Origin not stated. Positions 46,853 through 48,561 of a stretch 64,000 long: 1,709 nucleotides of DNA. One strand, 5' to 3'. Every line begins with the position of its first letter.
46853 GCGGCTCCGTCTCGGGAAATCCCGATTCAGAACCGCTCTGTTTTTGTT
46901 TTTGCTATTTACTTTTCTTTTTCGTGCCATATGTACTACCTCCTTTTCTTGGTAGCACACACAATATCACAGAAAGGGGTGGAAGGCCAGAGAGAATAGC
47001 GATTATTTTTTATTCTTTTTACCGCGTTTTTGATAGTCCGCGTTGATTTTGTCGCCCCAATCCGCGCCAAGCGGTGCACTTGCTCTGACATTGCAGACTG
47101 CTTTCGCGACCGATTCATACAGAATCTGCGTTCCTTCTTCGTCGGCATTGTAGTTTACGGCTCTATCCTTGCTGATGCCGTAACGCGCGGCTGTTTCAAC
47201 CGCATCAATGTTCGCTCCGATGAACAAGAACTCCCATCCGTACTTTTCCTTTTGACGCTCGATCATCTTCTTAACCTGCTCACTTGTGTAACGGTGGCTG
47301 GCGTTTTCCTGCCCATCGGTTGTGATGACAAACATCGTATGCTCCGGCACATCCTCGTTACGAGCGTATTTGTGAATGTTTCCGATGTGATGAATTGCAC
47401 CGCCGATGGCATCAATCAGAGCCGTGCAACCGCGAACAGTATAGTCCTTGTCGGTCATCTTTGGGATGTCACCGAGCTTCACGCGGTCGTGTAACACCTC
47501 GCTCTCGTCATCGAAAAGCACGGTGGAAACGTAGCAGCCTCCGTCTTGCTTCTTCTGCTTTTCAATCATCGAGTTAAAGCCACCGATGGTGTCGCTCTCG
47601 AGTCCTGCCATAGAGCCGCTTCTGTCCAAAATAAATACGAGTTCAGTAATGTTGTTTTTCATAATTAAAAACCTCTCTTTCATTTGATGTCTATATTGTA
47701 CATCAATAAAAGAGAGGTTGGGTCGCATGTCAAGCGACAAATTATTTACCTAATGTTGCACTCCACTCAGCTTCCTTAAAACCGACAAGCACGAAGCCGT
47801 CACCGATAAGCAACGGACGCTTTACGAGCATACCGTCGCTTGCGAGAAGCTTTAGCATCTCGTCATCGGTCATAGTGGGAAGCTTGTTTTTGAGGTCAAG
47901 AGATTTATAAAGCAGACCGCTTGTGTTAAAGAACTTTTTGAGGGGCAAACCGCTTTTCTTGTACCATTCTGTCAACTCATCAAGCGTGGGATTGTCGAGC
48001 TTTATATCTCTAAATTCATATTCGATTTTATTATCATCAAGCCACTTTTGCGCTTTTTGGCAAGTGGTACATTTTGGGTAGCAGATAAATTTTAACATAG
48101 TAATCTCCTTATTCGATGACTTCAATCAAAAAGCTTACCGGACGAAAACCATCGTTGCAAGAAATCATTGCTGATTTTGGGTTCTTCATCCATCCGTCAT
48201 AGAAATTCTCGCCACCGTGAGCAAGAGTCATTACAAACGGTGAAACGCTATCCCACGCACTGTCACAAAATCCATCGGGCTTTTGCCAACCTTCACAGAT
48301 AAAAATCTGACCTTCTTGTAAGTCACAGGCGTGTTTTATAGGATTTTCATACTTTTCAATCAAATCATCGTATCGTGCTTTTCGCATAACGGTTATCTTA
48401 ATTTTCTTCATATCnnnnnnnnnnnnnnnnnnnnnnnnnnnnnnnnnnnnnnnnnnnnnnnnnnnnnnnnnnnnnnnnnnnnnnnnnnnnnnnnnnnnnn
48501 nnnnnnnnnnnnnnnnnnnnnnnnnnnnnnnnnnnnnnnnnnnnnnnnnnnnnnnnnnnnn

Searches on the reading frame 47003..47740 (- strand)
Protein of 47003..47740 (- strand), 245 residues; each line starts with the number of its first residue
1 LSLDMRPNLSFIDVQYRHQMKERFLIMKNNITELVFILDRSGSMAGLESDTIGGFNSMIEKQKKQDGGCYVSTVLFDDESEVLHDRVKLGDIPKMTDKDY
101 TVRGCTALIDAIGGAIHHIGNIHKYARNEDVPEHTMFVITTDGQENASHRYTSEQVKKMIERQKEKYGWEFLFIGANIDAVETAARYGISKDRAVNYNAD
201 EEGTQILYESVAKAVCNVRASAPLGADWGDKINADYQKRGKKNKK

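Call 8: search_protein_families(library=pfam, proteins=[window:47003-47740:-], max_evalue=0.001)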
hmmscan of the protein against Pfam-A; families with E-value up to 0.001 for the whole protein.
window:47003-47740:- (245 aa): 0 families

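Call 84: search_protein_families(library=ncbifam, proteins=[window:47003-47662:-], max_evalue=0.01)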
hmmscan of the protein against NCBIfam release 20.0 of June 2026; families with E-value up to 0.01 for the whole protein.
window:47003-47662:- (219 aa): 0 families

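Call 85: search_protein_families(library=phrogs, proteins=[window:47003-47662:-], max_evalue=0.01)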
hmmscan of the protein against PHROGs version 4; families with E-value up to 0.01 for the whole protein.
window:47003-47662:- (219 aa): 4 families
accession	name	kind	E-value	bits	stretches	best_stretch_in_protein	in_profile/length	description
phrog_7371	-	unknown function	4.1e-57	194.1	1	3-195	4-185/204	-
phrog_26613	-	unknown function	1.2e-06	29.1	1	4-175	11-187/345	-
phrog_5359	-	unknown function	0.00013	22.6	1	6-155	28-184/229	-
phrog_2426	-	unknown function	0.0061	16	1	6-140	18-149/736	-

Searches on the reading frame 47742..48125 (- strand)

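Call 3: search_protein_families(library=pfam, proteins=[window:47742-48125:-], max_evalue=0.1)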
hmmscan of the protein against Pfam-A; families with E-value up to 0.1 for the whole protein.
window:47742-48125:- (127 aa): 2 families
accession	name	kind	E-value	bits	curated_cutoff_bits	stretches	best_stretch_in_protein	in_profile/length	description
PF03960.21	ArsC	-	2.3e-17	63.5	24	1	16-123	3-78/79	ArsC family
PF00462.30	Glutaredoxin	-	2.8e-07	31.1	22.9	1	13-61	6-51/60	Glutaredoxin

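Call 4: search_protein_families(library=padloc, proteins=[window:47742-48125:-], max_evalue=0.1)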
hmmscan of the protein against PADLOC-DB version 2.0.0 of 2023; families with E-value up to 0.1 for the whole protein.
window:47742-48125:- (127 aa): 0 families

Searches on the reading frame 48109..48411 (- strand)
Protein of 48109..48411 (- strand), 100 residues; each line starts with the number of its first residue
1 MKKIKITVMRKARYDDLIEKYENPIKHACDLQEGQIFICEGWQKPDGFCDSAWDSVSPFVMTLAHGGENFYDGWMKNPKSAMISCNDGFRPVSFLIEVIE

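Call 3: search_protein_families(library=pfam, proteins=[window:48109-48411:-], max_evalue=0.1)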
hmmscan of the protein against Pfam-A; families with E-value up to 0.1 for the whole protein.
window:48109-48411:- (100 aa): 0 families

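Call 4: search_protein_families(library=padloc, proteins=[window:48109-48411:-], max_evalue=0.1)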
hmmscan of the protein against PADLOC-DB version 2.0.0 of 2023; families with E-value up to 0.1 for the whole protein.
window:48109-48411:- (100 aa): 0 families

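Call 84: search_protein_families(library=ncbifam, proteins=[window:48109-48411:-], max_evalue=0.01)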
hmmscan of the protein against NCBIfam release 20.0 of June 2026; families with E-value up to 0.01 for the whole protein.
window:48109-48411:- (100 aa): 1 family
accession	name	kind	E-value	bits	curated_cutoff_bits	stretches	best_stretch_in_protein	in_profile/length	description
TIGR04076.1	TIGR04076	subfamily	8.5e-31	106.4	33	1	1-99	1-89/91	TIGR04076 family protein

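Call 85: search_protein_families(library=phrogs, proteins=[window:48109-48411:-], max_evalue=0.01)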
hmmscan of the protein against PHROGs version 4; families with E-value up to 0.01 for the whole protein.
window:48109-48411:- (100 aa): 0 families
